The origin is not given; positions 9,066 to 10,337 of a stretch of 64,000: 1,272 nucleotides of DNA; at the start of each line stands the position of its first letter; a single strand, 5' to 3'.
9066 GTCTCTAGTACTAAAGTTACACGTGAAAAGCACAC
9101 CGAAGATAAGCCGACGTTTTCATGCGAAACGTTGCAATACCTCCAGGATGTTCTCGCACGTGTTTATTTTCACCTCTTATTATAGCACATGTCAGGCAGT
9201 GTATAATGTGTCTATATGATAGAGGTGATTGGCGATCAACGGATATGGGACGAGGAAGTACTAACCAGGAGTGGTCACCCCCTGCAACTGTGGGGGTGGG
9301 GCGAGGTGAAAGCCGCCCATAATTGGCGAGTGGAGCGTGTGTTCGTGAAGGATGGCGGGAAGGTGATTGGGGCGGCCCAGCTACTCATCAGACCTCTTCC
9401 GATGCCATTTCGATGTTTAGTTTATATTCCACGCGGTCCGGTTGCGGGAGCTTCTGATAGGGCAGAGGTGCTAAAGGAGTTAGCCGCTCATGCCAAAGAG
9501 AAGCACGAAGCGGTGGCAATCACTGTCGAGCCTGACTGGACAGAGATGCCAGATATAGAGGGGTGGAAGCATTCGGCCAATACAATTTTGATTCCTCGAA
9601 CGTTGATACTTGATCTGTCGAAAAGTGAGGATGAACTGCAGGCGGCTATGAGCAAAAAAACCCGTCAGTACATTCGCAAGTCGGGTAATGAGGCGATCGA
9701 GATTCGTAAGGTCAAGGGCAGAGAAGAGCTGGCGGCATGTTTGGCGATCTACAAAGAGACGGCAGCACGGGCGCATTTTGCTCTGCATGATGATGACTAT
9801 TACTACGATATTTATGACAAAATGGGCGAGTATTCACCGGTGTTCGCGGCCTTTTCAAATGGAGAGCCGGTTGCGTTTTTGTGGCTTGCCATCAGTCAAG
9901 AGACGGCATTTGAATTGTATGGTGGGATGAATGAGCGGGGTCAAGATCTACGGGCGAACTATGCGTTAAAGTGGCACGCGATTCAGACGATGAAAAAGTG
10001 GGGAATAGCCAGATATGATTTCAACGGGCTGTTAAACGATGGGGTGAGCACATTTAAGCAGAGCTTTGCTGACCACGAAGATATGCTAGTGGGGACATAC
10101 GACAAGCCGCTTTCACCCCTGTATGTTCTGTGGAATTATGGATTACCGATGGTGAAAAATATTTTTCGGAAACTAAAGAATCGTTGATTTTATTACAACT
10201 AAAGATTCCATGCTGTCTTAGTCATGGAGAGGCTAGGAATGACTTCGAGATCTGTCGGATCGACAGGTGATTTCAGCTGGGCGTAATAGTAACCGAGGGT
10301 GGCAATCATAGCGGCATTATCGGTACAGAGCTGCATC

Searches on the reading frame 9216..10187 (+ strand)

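Call 14: search_protein_families(library=pfam, proteins=[window:9216-10187:+], max_evalue=0.01)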
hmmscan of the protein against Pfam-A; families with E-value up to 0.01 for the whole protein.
window:9216-10187:+ (323 aa): 2 families
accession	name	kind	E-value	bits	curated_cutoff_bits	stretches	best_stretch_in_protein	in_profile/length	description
PF02388.22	FemAB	-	6.8e-41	140.9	24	3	128-207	152-231/406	FemAB family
PF13480.13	Acetyltransf_6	-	5e-11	43.4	22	1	147-281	5-142/143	Acetyltransferase (GNAT) domain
